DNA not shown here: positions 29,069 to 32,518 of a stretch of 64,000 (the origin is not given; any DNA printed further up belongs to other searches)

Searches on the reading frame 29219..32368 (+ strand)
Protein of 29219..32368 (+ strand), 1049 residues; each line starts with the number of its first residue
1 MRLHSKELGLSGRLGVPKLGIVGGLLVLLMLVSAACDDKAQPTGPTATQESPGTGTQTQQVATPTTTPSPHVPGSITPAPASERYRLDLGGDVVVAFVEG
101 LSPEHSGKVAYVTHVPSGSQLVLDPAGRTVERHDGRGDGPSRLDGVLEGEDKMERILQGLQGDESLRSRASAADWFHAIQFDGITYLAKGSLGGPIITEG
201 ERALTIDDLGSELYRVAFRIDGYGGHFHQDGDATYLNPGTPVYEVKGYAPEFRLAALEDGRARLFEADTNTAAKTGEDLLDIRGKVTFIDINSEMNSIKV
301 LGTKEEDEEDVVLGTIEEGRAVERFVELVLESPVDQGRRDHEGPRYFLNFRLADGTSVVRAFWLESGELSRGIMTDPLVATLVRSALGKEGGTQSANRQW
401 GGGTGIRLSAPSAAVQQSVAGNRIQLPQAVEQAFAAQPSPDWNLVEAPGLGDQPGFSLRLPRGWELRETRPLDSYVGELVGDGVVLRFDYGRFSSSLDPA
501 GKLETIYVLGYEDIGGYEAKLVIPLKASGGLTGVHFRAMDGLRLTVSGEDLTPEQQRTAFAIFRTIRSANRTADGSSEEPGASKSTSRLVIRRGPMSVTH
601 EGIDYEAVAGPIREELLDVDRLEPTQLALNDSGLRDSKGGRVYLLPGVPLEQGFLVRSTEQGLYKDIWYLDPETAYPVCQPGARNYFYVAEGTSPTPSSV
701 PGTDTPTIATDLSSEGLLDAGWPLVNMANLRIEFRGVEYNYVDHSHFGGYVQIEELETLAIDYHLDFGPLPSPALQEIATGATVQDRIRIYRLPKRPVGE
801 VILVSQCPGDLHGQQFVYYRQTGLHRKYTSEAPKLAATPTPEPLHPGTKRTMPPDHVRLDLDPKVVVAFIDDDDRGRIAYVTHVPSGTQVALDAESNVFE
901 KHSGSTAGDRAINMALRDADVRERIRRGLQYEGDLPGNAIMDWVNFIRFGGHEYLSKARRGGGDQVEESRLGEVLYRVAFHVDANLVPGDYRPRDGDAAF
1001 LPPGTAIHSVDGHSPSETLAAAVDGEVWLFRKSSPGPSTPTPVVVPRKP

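Call 8: search_protein_families(library=pfam, proteins=[window:29219-32368:+], max_evalue=0.01)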
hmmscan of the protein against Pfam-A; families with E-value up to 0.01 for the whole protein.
window:29219-32368:+ (1049 aa): 0 families

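Call 9: search_protein_families(library=padloc, proteins=[window:29219-32368:+], max_evalue=0.01)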
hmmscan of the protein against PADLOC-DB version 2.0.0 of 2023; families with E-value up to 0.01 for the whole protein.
window:29219-32368:+ (1049 aa): 0 families

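Call 99: search_protein_families(library=phrogs, proteins=[window:29219-32368:+], max_evalue=0.001)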
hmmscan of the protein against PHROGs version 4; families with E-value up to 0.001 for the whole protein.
window:29219-32368:+ (1049 aa): 0 families
